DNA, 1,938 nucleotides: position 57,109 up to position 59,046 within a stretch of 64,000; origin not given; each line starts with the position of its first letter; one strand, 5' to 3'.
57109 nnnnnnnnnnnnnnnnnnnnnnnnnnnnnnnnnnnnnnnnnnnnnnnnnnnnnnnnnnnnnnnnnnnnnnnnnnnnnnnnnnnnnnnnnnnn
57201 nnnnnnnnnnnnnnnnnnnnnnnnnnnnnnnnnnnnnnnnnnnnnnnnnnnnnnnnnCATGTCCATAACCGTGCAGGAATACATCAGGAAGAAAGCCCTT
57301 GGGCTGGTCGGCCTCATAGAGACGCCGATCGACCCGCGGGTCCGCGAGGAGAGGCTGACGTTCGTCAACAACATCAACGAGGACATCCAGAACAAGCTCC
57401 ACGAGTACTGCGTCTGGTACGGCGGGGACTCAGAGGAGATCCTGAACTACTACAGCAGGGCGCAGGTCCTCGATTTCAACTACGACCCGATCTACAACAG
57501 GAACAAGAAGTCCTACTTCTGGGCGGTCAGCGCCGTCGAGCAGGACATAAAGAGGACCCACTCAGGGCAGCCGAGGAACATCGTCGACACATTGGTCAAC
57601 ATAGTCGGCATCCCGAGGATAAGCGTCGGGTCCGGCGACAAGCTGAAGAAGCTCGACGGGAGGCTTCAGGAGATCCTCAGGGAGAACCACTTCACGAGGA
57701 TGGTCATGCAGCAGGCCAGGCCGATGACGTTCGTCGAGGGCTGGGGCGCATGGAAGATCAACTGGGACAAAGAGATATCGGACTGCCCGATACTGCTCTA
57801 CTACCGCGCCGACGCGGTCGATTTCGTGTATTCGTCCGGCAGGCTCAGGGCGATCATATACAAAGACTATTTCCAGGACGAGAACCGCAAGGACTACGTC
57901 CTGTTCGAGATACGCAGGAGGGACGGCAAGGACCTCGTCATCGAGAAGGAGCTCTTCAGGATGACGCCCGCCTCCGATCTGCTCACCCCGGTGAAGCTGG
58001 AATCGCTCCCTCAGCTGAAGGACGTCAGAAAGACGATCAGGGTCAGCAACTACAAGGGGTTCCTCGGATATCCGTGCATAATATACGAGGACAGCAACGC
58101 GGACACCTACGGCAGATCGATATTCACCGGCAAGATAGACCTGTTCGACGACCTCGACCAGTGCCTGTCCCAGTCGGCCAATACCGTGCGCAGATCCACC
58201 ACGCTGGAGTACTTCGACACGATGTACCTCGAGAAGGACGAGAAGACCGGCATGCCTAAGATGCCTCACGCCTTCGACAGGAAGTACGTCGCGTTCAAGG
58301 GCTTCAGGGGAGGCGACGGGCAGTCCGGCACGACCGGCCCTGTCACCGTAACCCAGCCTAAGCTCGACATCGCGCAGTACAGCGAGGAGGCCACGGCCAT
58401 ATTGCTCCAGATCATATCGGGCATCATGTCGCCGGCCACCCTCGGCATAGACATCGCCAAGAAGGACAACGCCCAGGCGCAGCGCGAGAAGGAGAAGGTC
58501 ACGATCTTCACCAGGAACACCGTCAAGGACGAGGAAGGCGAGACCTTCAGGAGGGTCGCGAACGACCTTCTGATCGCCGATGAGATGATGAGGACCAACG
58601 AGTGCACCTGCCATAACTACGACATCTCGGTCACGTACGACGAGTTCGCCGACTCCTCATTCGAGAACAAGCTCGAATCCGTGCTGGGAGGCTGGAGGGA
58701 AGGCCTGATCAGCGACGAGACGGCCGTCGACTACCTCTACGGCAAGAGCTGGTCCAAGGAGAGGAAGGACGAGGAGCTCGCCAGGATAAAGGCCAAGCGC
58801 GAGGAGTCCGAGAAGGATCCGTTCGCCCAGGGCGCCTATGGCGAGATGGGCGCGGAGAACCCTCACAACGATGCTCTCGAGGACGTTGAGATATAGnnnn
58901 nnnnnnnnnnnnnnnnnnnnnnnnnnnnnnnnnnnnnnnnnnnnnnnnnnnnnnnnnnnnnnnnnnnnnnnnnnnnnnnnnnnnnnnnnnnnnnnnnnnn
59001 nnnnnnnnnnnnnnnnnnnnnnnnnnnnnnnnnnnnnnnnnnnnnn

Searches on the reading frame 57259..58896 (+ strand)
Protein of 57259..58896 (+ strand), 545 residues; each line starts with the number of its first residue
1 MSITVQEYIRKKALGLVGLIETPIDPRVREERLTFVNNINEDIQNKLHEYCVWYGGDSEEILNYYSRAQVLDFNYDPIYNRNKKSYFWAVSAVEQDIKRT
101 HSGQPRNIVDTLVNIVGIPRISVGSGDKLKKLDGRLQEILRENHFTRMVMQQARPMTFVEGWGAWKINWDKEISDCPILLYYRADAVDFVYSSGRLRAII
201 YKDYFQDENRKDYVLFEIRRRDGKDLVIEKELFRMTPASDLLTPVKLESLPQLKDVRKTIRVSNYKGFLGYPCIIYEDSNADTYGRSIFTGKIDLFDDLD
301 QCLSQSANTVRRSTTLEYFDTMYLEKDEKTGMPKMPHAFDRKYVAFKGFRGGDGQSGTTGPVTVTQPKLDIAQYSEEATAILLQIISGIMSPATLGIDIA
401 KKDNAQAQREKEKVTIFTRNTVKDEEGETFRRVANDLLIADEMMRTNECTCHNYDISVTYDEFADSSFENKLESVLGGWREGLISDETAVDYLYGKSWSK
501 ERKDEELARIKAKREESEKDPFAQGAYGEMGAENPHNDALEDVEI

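Call 20: search_protein_families(library=phrogs, proteins=[window:57259-58896:+], max_evalue=0.00001)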
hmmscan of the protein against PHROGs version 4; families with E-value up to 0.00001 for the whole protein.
window:57259-58896:+ (545 aa): 1 family
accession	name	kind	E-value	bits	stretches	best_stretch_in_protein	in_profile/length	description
phrog_533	-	head and packaging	2e-52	179.4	1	38-522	26-485/495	portal protein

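Call 32: find_homologous_proteins(query=window:57259-58896:+, max_evalue=1e-20)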
Query window:57259-58896:+ (545 aa): 1329 proteins with E <= 1e-20 among 8000 candidates; the best 120 are listed.
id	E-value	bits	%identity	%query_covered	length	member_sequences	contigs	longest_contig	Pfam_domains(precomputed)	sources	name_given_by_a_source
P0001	0.0e+0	1231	99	100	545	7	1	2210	-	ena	-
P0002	2.7e-297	1005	80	100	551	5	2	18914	-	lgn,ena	-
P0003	9.1e-290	980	78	100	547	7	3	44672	-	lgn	-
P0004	1.5e-288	976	77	100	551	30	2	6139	-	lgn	-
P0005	4.1e-287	971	76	100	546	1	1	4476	-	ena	-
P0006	9.7e-287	970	77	100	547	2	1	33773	-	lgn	-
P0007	1.4e-286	969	76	100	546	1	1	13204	-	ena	-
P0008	3.2e-286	968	76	100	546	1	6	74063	-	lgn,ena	-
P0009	4.2e-286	968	76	100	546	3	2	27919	-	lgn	-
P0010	1.2e-285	966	76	100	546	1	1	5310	-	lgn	-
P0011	2.7e-285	965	75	100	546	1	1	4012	-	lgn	-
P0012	3.3e-285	965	75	100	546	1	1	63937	-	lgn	-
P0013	1.6e-284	962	76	100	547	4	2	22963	-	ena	-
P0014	1.9e-284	962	75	100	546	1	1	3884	-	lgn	-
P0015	6.8e-284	960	75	100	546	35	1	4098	-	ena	-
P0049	2.4e-230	784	65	100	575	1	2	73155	-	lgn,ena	-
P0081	1.3e-223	762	62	100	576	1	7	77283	-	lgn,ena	-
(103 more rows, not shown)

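Call 33: find_encoding_contigs(protein=P0008, flank=10000, max_places=1)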
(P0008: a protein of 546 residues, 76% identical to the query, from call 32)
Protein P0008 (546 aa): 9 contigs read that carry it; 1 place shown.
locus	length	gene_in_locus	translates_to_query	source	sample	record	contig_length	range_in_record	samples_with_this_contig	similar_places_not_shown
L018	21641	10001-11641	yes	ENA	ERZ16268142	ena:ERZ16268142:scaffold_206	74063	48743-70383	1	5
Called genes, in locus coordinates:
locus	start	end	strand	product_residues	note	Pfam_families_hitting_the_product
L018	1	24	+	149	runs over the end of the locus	-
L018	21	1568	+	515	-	PF04466:Terminase_3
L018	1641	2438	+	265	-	PF07463:NUMOD4, PF13392:HNH_3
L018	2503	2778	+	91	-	-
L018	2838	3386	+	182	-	PF13392:HNH_3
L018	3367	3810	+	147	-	-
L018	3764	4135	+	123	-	PF01555:N6_N4_Mtase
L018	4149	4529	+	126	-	PF11195:Tad2-like (weak)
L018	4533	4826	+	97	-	PF12961:DUF3850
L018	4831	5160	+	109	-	-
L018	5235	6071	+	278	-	PF00145:DNA_methylase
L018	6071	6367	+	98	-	-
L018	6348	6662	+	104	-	PF00145:DNA_methylase (weak)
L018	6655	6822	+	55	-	-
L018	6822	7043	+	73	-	-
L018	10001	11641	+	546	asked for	-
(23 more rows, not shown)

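Call 34: find_encoding_contigs(protein=P0049, flank=10000, max_places=1)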
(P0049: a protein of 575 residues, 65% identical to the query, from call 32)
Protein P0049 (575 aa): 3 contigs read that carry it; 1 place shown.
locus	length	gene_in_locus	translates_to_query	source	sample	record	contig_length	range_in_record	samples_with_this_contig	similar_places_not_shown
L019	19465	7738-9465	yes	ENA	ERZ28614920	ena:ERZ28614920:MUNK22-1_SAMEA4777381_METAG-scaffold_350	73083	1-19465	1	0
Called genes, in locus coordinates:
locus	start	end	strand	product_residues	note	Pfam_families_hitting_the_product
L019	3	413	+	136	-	?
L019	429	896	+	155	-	-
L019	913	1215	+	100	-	-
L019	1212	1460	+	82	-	-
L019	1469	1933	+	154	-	-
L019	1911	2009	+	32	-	-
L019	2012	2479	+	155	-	-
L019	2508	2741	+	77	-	-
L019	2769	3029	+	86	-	-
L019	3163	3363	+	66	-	-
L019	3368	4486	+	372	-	PF01145:Band_7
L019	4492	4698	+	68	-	-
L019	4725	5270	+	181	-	-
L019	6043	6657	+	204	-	-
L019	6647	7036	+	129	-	-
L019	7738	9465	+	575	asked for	-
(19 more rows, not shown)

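Call 35: find_encoding_contigs(protein=P0081, flank=10000, max_places=1)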
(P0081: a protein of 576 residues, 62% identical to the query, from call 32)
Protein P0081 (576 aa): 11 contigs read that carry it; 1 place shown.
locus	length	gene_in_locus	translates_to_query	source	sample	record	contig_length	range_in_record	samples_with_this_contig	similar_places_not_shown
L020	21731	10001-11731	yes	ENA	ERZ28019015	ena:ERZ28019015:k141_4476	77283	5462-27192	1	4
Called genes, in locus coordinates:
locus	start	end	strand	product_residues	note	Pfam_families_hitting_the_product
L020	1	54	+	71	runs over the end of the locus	-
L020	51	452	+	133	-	-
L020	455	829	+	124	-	-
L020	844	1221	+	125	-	-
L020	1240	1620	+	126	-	-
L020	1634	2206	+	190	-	-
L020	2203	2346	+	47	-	-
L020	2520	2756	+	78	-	-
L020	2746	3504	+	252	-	PF01555:N6_N4_Mtase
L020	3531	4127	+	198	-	-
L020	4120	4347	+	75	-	-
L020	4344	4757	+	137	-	-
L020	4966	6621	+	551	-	PF00270:DEAD (faint), PF04851:ResIII, PF18766:SWI2_SNF2 (weak), PF00271:Helicase_C (weak)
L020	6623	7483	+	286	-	PF02699:YajC (faint), PF05641:Agenet (faint)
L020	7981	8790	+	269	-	-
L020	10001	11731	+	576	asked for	-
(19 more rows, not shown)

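Call 38: find_encoding_contigs(protein=P0002, flank=10000, max_places=2)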
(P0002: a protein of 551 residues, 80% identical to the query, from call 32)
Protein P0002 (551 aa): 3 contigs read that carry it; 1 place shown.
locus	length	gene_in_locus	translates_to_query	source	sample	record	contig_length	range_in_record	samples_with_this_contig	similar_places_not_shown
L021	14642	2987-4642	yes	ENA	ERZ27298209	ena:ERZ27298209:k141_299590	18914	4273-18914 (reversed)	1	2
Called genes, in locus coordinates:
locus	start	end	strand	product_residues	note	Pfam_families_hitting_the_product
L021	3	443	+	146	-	?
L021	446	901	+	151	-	-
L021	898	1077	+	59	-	-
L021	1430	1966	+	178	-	-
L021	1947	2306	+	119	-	-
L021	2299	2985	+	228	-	-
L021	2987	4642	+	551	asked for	-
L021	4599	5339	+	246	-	-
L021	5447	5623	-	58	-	-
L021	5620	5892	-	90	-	-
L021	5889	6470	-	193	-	PF00857:Isochorismatase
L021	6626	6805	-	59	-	-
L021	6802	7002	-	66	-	-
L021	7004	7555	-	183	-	-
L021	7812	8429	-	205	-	-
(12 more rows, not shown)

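Call 39: find_encoding_contigs(protein=P0003, flank=10000, max_places=2)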
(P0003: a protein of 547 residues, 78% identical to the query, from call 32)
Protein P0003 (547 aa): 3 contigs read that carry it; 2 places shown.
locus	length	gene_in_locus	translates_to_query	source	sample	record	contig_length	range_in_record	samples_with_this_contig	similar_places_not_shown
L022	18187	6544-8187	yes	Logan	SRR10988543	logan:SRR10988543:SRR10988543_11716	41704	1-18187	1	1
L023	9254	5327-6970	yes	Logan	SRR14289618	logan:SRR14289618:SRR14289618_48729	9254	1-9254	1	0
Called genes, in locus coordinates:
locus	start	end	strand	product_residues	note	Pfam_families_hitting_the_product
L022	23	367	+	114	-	-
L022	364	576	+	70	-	-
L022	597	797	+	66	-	PF12844:HTH_19 (weak), PF13560:HTH_31 (weak), PF01381:HTH_3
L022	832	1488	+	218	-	PF01555:N6_N4_Mtase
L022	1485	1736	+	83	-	-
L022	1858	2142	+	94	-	-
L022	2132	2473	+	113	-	-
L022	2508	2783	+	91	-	-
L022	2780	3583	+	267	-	PF01555:N6_N4_Mtase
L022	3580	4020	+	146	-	-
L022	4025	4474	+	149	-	PF05869:Dam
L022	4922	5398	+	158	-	-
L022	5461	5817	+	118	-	-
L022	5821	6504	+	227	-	-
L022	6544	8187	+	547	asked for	-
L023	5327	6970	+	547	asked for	-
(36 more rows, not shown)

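Call 81: search_dna_similar(query=window:57259-58896:+, collection=phages, mode=protein, max_rows=15)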
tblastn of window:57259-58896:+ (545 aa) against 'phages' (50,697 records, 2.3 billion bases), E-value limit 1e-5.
Records with a match: 12; places in all: 12; records where one place covers at least 80% of the query: 11.
Best place of each record, by identity: <60% 12.
By first word of the organism name: Anaerostipes 3; Bacteriophage 3; Clostridium 3; Streptococcus 1; Solobacterium 1; PinkBerry-associated 1.
By host as written in the record: - 4; Anaerostipes caccae DA844 3; Clostridium perfringens 5147-97 2; Streptococcus oralis AZ_3a 1; Solobacterium moorei 1; Clostridium perfringens 1.
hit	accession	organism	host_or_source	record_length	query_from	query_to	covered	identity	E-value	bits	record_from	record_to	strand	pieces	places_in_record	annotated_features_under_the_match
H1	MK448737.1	Streptococcus phage Javan351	Streptococcus oralis AZ_3a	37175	3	539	99%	29.1%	2e-51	195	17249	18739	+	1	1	minor capsid protein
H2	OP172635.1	Anaerostipes phage AC844P1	Anaerostipes caccae DA844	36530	52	514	85%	30.8%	9e-50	190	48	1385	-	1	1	none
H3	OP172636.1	Anaerostipes phage AC844P2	Anaerostipes caccae DA844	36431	52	514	85%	30.8%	1e-49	190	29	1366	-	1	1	none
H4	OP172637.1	Anaerostipes phage AC844P3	Anaerostipes caccae DA844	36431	52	514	85%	30.8%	1e-49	190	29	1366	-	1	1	none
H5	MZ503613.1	Solobacterium phage SMO_1P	Solobacterium moorei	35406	28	510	89%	28.8%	4e-43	171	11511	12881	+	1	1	putative portal protein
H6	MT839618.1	Bacteriophage sp.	human fecal samples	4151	52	533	88%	27.8%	3e-38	155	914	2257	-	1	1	record has no annotation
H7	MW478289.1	Clostridium phage phiCp-A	Clostridium perfringens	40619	9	499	90%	27.2%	3e-44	174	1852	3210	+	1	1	portal protein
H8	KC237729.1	Clostridium phage vB_CpeS-CP51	Clostridium perfringens 5147-97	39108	9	499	90%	26.7%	5e-45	176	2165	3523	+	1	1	putative phage portal protein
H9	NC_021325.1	Clostridium phage vB_CpeS-CP51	Clostridium perfringens 5147-97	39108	9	499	90%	26.7%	5e-45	176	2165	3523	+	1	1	portal protein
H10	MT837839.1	Bacteriophage sp.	human fecal samples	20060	52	525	87%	27.6%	1e-41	166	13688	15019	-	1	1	record has no annotation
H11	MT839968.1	Bacteriophage sp.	human fecal samples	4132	88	514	78%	30.0%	1e-43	172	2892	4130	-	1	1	record has no annotation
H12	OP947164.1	PinkBerry-associated phage LS06-2018-MD08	-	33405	47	506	84%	24.3%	5e-24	112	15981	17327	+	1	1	portal protein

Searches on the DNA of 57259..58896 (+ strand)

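Call 92: search_rna_families(sources=[L018, L020, L019], threshold=evalue, max_evalue=0.1)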
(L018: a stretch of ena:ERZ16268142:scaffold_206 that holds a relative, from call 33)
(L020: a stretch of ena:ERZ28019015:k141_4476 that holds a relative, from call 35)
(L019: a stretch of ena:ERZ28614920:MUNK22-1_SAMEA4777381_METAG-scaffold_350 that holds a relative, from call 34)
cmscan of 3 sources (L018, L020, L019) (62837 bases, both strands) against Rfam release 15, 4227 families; matches with E-value up to 0.1: 0.
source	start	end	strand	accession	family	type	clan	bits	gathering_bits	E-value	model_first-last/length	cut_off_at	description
